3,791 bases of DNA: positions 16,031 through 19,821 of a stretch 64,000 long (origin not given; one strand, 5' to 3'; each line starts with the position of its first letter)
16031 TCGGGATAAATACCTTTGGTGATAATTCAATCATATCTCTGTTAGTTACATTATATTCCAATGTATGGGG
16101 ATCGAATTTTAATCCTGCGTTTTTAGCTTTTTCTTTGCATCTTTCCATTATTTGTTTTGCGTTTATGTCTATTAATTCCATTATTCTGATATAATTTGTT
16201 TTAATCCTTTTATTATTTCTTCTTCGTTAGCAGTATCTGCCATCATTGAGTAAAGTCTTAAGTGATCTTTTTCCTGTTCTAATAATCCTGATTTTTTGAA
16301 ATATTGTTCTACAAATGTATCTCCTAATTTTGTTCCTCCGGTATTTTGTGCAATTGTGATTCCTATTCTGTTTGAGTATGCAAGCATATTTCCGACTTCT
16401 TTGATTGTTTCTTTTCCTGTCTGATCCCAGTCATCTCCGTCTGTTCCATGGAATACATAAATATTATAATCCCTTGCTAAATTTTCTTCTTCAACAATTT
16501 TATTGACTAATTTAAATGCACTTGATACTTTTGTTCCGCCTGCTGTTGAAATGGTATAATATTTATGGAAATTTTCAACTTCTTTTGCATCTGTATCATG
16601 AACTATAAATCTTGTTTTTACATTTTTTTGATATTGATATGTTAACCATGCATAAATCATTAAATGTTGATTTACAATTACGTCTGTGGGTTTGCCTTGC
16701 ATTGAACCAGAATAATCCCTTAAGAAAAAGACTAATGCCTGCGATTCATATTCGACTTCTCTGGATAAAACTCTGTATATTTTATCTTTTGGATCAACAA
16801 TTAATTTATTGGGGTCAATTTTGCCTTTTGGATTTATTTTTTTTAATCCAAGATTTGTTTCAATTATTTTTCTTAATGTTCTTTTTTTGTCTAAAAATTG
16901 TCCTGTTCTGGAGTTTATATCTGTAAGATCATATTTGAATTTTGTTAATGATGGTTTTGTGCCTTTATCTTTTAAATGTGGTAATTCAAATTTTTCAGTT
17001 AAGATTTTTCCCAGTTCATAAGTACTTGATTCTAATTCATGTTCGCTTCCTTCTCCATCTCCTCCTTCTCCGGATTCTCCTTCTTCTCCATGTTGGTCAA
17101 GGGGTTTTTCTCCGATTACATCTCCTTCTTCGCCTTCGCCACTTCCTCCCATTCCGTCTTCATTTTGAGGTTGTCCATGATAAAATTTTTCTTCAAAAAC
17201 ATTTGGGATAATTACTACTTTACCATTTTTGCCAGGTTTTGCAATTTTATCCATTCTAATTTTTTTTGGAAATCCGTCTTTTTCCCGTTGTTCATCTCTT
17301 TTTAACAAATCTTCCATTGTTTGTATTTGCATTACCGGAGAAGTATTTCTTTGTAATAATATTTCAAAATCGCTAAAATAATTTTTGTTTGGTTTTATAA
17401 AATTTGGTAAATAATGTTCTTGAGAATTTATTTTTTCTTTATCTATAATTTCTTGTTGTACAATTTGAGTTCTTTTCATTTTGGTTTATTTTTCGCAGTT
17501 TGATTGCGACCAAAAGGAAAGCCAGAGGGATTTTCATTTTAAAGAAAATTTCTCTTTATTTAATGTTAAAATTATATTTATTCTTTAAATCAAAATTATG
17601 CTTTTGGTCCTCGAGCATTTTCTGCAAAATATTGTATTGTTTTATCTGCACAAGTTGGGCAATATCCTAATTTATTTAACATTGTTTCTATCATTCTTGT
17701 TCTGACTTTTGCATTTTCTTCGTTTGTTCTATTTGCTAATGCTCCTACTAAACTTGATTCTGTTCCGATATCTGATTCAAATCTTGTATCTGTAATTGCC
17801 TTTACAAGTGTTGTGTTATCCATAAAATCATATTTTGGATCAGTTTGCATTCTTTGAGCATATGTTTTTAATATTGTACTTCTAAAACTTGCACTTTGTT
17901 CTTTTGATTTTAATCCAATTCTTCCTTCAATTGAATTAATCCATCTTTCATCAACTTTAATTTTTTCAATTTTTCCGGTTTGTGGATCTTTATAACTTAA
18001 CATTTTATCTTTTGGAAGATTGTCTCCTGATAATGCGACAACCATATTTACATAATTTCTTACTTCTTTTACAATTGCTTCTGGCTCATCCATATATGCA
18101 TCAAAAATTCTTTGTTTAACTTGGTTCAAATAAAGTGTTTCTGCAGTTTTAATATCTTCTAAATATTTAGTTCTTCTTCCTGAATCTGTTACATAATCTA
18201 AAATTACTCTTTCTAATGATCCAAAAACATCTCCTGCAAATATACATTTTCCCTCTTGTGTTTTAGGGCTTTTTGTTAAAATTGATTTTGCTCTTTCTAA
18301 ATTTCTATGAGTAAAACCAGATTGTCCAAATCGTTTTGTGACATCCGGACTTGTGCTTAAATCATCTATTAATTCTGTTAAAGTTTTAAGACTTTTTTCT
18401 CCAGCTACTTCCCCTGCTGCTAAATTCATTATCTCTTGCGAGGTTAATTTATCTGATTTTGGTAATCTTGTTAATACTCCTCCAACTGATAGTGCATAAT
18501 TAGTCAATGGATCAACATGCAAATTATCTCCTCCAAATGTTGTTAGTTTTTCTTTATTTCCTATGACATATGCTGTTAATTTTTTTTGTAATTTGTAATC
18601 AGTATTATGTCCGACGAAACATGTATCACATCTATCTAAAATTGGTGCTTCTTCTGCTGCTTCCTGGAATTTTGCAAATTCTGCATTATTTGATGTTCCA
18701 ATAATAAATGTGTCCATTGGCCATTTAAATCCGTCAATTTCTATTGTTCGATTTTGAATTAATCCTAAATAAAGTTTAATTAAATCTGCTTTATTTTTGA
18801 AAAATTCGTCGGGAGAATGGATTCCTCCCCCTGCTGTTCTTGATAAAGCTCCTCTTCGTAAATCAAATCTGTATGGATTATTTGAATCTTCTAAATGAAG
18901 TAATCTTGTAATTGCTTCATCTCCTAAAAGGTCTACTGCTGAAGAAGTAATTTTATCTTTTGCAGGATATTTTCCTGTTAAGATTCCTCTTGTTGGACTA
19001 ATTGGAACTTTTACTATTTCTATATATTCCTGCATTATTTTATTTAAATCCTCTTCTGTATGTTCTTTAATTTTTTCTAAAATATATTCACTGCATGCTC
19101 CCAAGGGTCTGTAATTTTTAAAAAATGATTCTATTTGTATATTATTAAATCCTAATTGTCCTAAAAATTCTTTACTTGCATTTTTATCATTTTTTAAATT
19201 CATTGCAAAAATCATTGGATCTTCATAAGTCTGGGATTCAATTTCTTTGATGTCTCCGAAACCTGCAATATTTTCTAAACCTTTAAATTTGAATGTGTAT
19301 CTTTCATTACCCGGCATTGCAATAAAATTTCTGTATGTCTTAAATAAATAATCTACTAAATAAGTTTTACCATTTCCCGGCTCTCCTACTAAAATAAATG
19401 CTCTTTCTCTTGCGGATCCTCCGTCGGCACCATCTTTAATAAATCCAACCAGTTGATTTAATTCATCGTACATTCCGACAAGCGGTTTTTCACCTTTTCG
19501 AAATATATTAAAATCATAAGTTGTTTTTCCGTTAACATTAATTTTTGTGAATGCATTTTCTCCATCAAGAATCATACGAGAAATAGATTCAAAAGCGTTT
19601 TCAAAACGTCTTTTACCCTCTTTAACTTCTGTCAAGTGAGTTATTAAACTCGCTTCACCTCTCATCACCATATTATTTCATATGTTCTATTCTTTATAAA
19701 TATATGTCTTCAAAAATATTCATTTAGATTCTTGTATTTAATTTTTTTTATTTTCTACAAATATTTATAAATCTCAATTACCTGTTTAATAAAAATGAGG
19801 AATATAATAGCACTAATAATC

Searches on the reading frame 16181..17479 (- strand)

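Call 85: search_protein_families(library=pfam, proteins=[window:16181-17479:-], max_evalue=0.0001)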
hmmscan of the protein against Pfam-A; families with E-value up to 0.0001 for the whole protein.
window:16181-17479:- (432 aa): 1 family
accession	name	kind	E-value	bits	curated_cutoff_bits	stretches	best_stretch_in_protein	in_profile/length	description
PF04285.18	DUF444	-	5.6e-39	134.8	27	2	228-369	225-365/418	Protein of unknown function (DUF444)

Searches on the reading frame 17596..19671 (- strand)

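Call 85: search_protein_families(library=pfam, proteins=[window:17596-19671:-], max_evalue=0.0001)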
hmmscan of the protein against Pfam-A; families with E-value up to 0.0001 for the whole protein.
window:17596-19671:- (691 aa): 2 families
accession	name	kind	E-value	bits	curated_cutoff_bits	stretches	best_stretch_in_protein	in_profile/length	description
PF06798.17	PrkA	-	8.8e-32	111.2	25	1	415-681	4-255/255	PrkA serine protein kinase C-terminal domain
PF08298.17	AAA_PrkA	-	1.2e-12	48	25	1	216-408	171-356/358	PrkA AAA domain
